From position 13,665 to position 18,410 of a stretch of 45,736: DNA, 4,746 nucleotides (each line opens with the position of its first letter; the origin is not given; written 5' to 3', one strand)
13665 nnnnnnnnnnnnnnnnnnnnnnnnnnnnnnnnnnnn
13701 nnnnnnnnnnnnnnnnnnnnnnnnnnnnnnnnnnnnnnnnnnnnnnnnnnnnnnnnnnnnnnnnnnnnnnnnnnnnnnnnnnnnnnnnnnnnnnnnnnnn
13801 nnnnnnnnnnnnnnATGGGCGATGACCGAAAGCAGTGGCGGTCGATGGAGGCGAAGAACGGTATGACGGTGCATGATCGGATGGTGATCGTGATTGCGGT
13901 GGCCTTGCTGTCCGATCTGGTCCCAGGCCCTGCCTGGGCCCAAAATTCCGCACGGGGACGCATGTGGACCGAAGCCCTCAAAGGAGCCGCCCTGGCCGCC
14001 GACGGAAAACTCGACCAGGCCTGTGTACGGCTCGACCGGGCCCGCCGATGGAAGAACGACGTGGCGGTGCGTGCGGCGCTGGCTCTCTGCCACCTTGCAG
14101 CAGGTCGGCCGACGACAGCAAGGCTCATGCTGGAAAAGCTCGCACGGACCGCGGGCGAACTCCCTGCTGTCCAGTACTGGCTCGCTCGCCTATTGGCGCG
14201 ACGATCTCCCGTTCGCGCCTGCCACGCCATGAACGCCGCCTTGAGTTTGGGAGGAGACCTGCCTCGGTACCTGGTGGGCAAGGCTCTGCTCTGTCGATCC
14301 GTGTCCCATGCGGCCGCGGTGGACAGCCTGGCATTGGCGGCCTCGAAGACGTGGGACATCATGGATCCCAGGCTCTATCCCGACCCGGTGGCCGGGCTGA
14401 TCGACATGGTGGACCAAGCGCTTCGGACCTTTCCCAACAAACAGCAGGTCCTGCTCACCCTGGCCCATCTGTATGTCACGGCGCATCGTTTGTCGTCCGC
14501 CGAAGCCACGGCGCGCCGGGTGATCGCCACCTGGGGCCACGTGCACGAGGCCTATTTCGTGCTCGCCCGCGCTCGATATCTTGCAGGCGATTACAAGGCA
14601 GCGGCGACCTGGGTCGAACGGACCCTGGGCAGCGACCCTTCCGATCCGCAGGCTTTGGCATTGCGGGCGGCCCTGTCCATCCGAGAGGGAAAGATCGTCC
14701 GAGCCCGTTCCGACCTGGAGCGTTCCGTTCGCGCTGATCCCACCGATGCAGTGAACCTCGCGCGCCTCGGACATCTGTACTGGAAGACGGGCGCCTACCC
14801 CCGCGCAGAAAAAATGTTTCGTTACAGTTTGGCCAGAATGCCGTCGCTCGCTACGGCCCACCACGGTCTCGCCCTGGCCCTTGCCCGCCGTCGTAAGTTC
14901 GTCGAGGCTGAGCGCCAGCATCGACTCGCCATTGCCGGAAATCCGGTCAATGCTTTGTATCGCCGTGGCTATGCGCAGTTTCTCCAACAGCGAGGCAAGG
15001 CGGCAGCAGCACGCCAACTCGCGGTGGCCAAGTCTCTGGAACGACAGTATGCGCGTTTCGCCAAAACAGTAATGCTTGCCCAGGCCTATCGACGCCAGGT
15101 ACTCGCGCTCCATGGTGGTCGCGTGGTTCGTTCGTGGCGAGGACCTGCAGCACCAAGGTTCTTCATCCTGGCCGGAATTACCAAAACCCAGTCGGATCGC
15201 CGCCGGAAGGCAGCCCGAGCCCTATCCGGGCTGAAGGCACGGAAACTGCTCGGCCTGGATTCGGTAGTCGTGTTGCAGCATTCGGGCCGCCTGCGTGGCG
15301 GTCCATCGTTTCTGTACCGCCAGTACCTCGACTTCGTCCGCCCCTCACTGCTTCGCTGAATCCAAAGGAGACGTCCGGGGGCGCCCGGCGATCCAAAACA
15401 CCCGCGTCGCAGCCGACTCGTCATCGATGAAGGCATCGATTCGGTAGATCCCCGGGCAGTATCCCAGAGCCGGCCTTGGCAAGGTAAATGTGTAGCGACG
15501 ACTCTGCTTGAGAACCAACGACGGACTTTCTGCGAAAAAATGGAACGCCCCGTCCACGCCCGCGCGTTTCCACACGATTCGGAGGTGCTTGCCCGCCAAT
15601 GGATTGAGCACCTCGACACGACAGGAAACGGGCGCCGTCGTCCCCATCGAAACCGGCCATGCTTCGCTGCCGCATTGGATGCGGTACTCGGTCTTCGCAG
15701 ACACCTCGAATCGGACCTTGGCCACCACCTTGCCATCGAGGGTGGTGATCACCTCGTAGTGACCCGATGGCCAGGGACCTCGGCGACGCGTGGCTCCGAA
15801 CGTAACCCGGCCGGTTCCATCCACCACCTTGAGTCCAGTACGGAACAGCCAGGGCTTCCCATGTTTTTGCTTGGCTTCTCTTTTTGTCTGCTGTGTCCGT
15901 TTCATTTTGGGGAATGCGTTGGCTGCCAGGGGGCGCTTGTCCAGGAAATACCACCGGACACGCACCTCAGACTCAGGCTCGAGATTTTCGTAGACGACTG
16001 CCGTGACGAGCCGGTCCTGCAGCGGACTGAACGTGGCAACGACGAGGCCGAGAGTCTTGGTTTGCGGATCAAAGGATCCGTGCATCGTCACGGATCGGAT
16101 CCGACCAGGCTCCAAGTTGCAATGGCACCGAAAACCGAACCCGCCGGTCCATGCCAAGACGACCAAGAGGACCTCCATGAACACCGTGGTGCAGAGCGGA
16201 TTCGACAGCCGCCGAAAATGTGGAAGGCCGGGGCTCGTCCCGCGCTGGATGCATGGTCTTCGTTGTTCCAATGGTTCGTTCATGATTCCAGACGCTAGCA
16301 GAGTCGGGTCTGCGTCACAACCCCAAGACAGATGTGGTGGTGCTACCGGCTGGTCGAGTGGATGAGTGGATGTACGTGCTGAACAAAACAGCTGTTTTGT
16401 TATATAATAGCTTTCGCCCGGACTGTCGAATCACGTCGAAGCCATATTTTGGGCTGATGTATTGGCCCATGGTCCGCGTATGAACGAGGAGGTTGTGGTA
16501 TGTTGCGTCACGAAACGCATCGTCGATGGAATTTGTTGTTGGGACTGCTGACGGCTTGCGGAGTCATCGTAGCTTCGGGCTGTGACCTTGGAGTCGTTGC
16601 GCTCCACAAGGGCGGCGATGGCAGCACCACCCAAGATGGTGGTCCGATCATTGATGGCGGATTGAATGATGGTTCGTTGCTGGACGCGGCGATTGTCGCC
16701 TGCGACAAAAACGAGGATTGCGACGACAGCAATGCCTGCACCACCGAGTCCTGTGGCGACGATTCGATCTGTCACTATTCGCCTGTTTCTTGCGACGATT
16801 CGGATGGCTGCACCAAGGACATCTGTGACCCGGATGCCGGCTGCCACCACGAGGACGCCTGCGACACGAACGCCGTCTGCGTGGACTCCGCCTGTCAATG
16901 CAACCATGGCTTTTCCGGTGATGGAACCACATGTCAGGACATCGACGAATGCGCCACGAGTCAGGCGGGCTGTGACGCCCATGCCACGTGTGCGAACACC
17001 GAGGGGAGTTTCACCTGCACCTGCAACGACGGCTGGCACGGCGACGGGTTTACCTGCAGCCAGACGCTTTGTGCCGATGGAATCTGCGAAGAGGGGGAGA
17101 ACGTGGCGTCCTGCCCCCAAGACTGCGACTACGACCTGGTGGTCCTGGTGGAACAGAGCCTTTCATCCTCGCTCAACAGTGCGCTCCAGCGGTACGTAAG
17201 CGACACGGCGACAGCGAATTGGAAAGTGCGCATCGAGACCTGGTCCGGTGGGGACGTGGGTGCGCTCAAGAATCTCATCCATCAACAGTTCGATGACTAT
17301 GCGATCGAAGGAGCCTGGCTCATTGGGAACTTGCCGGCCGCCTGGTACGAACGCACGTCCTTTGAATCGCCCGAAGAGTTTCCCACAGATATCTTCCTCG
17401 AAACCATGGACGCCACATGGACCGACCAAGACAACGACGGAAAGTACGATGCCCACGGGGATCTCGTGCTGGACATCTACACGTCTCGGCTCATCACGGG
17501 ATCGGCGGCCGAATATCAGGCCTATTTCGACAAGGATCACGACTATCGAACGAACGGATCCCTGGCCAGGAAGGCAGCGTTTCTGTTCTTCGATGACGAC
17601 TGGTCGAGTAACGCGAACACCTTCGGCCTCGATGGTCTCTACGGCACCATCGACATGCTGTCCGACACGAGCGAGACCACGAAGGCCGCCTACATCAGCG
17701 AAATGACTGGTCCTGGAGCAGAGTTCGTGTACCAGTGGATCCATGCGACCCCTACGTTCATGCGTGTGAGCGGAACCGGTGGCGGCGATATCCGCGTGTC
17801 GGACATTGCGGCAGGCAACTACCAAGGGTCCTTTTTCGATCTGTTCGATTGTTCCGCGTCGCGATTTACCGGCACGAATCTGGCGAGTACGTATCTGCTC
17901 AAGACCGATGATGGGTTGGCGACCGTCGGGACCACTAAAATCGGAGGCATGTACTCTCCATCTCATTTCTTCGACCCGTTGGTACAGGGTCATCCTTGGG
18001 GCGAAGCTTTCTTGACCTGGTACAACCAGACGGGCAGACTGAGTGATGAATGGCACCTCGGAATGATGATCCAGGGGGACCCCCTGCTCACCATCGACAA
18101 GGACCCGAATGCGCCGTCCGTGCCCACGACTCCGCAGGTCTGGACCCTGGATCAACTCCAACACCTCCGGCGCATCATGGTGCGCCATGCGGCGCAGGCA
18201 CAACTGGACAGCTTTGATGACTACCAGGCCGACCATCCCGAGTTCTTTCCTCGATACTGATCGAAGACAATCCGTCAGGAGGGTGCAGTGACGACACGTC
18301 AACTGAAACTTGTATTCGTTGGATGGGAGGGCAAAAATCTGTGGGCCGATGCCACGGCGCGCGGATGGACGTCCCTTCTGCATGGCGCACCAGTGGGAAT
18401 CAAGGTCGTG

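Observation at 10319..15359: Translationally coupled operon: secreted bilobed aspartic protease with PDZ domain -> Omp85-like beta-barrel with a Lys/Pro-rich periplasm-spanning repeat arm -> TPR protein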

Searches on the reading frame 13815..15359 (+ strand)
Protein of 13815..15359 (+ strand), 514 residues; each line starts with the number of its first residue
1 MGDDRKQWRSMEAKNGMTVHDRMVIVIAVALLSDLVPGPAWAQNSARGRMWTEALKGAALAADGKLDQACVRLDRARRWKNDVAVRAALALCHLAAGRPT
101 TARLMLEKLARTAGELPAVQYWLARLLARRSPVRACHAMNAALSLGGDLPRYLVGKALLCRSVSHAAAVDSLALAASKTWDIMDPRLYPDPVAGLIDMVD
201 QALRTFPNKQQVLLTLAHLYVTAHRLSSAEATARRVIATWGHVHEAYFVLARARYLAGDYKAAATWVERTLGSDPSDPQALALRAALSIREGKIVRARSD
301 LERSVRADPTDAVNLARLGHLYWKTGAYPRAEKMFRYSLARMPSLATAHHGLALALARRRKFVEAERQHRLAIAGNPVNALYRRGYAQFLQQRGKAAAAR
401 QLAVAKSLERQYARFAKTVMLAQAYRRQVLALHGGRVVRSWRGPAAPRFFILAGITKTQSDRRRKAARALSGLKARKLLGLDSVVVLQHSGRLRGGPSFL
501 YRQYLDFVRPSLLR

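Call 3: search_protein_families(library=pfam, proteins=[window:13815-15359:+], max_evalue=1)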
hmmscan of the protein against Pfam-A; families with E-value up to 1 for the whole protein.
window:13815-15359:+ (514 aa): 19 families
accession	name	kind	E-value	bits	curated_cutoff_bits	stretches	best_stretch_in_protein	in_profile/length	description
PF14559.12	TPR_19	-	3.2e-21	75.9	25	4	60-126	1-68/68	Tetratricopeptide repeat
PF13432.12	TPR_16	-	1.4e-11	45.1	32.7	3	214-278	1-65/65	Tetratricopeptide repeat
PF13428.12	TPR_14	-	2e-10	40.7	23.5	4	245-286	2-43/44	Tetratricopeptide repeat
PF13431.12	TPR_17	-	2.4e-08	34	24.4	0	302-332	3-33/34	Tetratricopeptide repeat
PF12895.13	ANAPC3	-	1.8e-07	31.8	27.2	1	224-299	3-77/82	Anaphase-promoting complex, cyclosome, subunit 3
PF07719.23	TPR_2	-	2.8e-07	30.6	27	2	245-275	2-32/34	Tetratricopeptide repeat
PF25060.1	ARM_TT21_2nd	-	1.9e-06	28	27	1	222-289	200-267/270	Tetratricopeptide repeat protein 21 second ARM domain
PF00515.34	TPR_1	-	1.8e-05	24.8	27.8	1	316-341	5-30/34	Tetratricopeptide repeat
PF13424.12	TPR_12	-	3.4e-05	24.4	30.1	3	315-374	5-73/77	Tetratricopeptide repeat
PF13181.12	TPR_8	-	8.1e-05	22.9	25.7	0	245-276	2-33/34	Tetratricopeptide repeat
PF25062.1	ARM_TT21_N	-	0.00017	21.9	40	1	244-348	100-204/222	Tetratricopeptide repeat protein 21 N-terminal ARM repeat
PF13176.12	TPR_7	-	0.00017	21.8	27.9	1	315-336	2-23/36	Tetratricopeptide repeat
PF14853.12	Fis1_TPR_C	-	0.0041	17.7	25.3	1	246-286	3-43/53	Fis1 C-terminal tetratricopeptide repeat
PF13371.12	TPR_9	-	0.005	17.3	35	2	218-287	3-72/73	Tetratricopeptide repeat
PF13414.12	TPR_11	-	0.0082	16.3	26.8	0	292-326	8-42/42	TPR repeat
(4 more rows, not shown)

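Call 4: search_protein_families(library=ncbifam, proteins=[window:13815-15359:+], max_evalue=1)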
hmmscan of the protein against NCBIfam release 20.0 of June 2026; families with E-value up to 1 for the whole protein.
window:13815-15359:+ (514 aa): 18 families
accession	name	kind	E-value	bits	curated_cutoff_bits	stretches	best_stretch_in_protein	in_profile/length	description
TIGR02917.1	PEP_TPR_lipo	equivalog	2.4e-17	62.1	312.2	2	197-413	180-397/899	XrtA/PEP-CTERM system TPR-repeat protein PrsT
NF040959.1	MamA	equivalog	2.4e-14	53.3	200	3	288-399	47-161/204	magnetosome protein MamA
TIGR02521.1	type_IV_pilW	equivalog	8.8e-13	48.3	154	2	317-407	36-127/234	type IV pilus biogenesis/stability protein PilW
NF033920.0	C39_PA2778_fam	equivalog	8e-10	38.6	150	3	217-308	163-254/255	PA2778 family cysteine peptidase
NF052415.1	T3SS_chap_SctY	equivalog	0.00011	22.7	70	1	203-271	33-104/106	type III secretion apparatus assembly chaperone SctY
TIGR02552.1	LcrH_SycD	equivalog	0.00025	20.8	104.8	1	306-420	12-127/136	SycD/LcrH family type III secretion system chaperone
NF052400.1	M48_BAM_BepA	equivalog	0.00055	18.8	570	1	254-417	317-482/483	beta-barrel assembly-enhancing protease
NF033758.1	gliding_GltE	equivalog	0.00081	18.5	225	1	245-363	87-205/411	adventurous gliding motility TPR repeat lipoprotein GltE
NF052230.1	T9SS_PorE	exception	0.0015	16.9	600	1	271-355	49-134/648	PorE family type IX secretion system protein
TIGR00990.1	3a0801s09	subfamily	0.0039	15.9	757.25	1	235-374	356-495/615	mitochondrial import receptor subunit TOM70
NF052312.1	T9SS_PorW_SprE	equivalog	0.0055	15.4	250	0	243-304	103-167/716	type IX secretion system periplasmic lipoprotein PorW/SprE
TIGR03939.1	PGA_TPR_OMP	equivalog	0.0061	14.8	366.65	1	257-395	32-169/800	poly-beta-1,6 N-acetyl-D-glucosamine export porin PgaA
NF008520.0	PRK11447.1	equivalog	0.013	13.3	858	1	284-341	275-332/1157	cellulose synthase complex outer membrane protein BcsC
NF041522.1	TPR_sll0314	equivalog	0.02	14.1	225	1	254-295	28-69/275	Sll0314/Alr1548 family TPR repeat-containing protein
NF008757.0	PRK11788.1-5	equivalog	0.046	12.9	363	1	207-403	138-338/388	lipopolysaccharide assembly protein LapB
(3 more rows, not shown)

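Call 85: search_solved_structures(query=A7, max_evalue=0.001)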
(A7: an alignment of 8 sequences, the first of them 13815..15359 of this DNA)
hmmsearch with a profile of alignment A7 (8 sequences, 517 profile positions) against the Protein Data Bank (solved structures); distinct sequences matched with E-value up to 0.001: 119 (the best 60 are shown).
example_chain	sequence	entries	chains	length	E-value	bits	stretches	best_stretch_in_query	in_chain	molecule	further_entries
9qhb_A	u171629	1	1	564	2.5e-59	204.9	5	190-371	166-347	Engineered tetratricopeptide repeat protein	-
7yeh_B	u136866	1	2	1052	2.8e-30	109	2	241-368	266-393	UDP-N-acetylglucosamine--peptide N-acetylglucosaminyltransferase 110 kDa subunit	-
7ntf_A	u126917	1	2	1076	7.3e-30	107.6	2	241-368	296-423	Isoform 1 of UDP-N-acetylglucosamine--peptide N-acetylglucosaminyltransferase 110 kDa subu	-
7yea_A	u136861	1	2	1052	8.4e-30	107.4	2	241-368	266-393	UDP-N-acetylglucosamine--peptide N-acetylglucosaminyltransferase 110 kDa subunit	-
6eou_A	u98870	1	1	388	1.8e-29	106.3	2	241-368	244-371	UDP-N-acetylglucosamine--peptide N-acetylglucosaminyltransferase 110 kDa subunit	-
1w3b_A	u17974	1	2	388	1.8e-29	106.3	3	241-368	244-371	UDP-N-ACETYLGLUCOSAMINE--PEPTIDE N-ACETYLGLUCOSAMINYLTRANSFERASE 110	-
8bu0_A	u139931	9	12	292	1.1e-25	93.8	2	190-372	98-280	Consensus tetratricopeptide repeat protein | Crystal structure of an 8-repeat consensus TPR superhelix with Zinc. | Monomer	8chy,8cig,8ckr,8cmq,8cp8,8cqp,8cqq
9qhc_A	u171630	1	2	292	1.5e-25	93.4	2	202-379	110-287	Engineered tetratricopeptide repeat protein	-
4rg6_A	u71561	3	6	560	2.3e-19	73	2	229-393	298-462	Cell division cycle protein 27 homolog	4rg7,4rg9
5g04_F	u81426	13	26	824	9.3e-19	71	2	229-394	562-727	CELL DIVISION CYCLE PROTEIN 27 HOMOLOG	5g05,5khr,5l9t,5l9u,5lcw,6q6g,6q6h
5khu_F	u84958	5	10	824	9.3e-19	71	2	229-394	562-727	Cell division cycle protein 27 homolog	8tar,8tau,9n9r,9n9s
4ui9_F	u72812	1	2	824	1.3e-18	70.6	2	230-393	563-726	CELL DIVISION CYCLE PROTEIN 27 HOMOLOG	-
5a31_F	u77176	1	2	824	1.3e-18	70.6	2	230-393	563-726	ANAPHASE-PROMOTING COMPLEX SUBUNIT 3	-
8fgw_D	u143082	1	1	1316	4.1e-18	68.9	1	204-370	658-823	Tetratricopeptide repeat protein 21B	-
8bbe_D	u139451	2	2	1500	1.4e-17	67.1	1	204-370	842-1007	SNAP-tag,Tetratricopeptide repeat protein 21B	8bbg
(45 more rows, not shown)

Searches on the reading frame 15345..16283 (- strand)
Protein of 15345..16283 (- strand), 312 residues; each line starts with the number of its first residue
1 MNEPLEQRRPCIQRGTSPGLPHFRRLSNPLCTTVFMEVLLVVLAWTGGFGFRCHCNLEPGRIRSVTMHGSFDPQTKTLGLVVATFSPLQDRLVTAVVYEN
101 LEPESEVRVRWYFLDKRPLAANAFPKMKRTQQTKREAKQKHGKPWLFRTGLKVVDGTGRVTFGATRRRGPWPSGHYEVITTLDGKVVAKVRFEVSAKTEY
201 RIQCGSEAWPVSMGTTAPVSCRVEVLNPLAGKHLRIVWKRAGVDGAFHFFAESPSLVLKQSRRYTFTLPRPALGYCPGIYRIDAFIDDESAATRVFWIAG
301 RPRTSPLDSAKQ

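Call 51: search_protein_families(library=pfam, proteins=[window:15345-16283:-], max_evalue=0.01)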
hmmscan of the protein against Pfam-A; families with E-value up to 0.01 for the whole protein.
window:15345-16283:- (312 aa): 0 families

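Call 73: search_solved_structures(query=A6, max_evalue=1)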
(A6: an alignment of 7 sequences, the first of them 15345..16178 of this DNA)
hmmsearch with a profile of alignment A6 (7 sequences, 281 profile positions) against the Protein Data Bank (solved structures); distinct sequences matched with E-value up to 1: 0.

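Call 74: search_protein_families(library=ncbifam, alignment_id=A6, max_evalue=0.1)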
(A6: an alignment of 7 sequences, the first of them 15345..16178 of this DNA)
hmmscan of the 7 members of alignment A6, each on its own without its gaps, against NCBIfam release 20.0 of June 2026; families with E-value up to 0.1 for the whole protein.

A. member 1, window:15345-16178:- (277 aa): 1 family
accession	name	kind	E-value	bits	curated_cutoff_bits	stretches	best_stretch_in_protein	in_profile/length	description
TIGR00999.1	8a0102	subfamily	0.043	12.9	319.3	1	150-202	126-178/271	CzcB/NccB family metal efflux transporter periplasmic adaptor subunit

B. families by the number of members that match (of 7 scanned): 2 families
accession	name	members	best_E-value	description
NF047559.1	LIC_12238_fam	1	0.02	LIC_12238 family plasminogen-binding lipoprotein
TIGR00999.1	8a0102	1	0.043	CzcB/NccB family metal efflux transporter periplasmic adaptor subunit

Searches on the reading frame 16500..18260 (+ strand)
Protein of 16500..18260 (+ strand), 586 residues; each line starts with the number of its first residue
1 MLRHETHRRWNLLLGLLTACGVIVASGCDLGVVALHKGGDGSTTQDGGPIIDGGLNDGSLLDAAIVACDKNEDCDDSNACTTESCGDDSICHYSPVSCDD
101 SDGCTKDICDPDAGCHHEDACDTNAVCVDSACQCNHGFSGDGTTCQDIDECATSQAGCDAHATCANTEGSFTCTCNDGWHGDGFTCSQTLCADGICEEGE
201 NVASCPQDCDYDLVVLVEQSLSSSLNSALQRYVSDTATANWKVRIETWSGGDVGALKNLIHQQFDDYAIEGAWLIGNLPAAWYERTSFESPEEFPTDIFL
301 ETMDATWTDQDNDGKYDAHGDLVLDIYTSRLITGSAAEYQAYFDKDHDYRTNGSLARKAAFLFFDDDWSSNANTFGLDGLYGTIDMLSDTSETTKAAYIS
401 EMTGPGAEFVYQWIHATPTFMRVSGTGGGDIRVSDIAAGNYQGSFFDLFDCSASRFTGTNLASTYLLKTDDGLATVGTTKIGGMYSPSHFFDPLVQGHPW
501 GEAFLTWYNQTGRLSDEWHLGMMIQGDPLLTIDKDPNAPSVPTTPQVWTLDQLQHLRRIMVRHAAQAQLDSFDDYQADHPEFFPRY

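Call 51: search_protein_families(library=pfam, proteins=[window:16500-18260:+], max_evalue=0.01)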
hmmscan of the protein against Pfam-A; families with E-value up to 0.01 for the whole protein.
window:16500-18260:+ (586 aa): 6 families
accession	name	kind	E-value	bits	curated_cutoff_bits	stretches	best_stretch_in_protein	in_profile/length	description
PF12947.13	EGF_3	-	1.8e-11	44.5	28.5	1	151-186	1-36/36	EGF domain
PF12662.13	cEGF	-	2.6e-10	40.4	26.6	2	132-150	4-24/24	Complement Clr-like EGF-like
PF07645.21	EGF_CA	-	4.2e-10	40.1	27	1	147-186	1-43/43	Calcium-binding EGF domain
PF01364.23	Peptidase_C25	-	1.2e-07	31.7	23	1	288-530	98-372/374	Peptidase family C25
PF00008.33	EGF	-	0.0041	17.8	21.5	1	153-182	3-31/32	EGF-like domain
PF12946.13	EGF_MSP1_1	-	0.007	16.8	27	0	157-186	6-36/37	MSP1 EGF domain 1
